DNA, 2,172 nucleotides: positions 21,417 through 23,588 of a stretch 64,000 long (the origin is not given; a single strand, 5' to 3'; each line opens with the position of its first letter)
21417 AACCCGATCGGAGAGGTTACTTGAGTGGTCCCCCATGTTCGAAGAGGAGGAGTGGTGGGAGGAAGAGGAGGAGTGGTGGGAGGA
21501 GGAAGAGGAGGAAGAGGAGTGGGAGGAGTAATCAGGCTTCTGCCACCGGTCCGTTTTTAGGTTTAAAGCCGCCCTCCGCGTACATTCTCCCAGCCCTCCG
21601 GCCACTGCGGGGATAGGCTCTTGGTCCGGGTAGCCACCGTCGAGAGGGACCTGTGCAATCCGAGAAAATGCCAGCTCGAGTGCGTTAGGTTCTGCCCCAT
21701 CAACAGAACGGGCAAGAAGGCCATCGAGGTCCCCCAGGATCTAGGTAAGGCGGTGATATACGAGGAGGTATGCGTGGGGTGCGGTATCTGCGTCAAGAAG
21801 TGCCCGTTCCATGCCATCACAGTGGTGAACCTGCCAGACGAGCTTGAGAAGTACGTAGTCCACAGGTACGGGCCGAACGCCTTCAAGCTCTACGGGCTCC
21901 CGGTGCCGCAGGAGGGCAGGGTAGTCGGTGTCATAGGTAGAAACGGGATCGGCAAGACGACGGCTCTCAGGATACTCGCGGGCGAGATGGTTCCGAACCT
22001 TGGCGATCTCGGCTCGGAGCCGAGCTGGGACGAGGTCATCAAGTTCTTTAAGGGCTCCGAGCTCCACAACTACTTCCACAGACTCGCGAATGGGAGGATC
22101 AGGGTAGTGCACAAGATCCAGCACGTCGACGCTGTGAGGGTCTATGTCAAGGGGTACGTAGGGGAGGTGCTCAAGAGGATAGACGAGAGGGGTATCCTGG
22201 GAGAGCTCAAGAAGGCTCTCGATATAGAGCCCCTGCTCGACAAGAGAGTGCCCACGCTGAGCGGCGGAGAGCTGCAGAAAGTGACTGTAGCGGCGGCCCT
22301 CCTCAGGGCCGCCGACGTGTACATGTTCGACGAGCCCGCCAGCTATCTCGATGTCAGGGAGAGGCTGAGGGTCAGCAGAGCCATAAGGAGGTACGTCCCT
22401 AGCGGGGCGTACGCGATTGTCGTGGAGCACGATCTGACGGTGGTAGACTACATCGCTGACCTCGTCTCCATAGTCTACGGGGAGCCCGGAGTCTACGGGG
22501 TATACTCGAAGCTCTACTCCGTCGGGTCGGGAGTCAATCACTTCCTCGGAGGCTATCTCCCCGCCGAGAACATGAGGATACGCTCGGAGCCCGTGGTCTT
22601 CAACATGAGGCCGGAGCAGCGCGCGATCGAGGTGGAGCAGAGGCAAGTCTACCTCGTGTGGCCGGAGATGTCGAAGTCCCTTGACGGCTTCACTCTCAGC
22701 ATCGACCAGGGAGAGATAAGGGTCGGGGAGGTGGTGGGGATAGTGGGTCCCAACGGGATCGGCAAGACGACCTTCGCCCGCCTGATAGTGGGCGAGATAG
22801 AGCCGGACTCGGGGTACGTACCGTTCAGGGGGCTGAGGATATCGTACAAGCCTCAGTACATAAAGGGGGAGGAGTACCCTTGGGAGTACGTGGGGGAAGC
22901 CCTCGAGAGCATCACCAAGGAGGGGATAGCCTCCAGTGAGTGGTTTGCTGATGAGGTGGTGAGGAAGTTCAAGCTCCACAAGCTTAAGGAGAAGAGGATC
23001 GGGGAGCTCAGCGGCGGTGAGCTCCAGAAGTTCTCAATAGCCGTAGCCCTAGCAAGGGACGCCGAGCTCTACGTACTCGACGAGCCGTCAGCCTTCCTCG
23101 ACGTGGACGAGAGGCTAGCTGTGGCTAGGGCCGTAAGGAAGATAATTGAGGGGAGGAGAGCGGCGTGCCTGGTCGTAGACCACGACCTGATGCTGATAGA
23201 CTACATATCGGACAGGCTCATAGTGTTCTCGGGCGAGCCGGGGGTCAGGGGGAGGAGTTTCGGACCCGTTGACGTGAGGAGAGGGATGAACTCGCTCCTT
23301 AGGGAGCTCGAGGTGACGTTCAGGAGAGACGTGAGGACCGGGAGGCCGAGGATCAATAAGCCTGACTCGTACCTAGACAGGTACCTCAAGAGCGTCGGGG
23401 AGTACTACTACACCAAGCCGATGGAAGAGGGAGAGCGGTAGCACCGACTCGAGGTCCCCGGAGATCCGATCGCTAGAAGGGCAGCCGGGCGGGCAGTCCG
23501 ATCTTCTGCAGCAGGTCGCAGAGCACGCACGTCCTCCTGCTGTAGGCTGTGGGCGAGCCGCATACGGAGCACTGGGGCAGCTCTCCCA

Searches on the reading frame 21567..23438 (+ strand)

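Call 51: search_protein_families(library=pfam, proteins=[window:21567-23438:+], max_evalue=0.00001)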
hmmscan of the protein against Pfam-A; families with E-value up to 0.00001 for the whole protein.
window:21567-23438:+ (624 aa): 5 families
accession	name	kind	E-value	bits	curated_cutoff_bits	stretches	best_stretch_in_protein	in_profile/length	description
PF00005.33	ABC_tran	-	1.4e-40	139.5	25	2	383-508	7-136/137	ABC transporter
PF13304.12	AAA_21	-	8.3e-14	52.8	27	0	464-527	221-280/304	AAA domain, putative AbiEii toxin, Type IV TA system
PF04068.21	Fer4_RLI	-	5.5e-11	42.4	23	1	20-51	1-35/35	Possible Fer4-like domain in RNase L inhibitor, RLI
PF02463.25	SMC_N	-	1.2e-10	41.6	40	0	477-526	131-186/220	RecF/RecN/SMC N terminal domain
PF00037.32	Fer4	-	4.7e-07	29.8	21.1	1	63-85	2-24/24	4Fe-4S binding domain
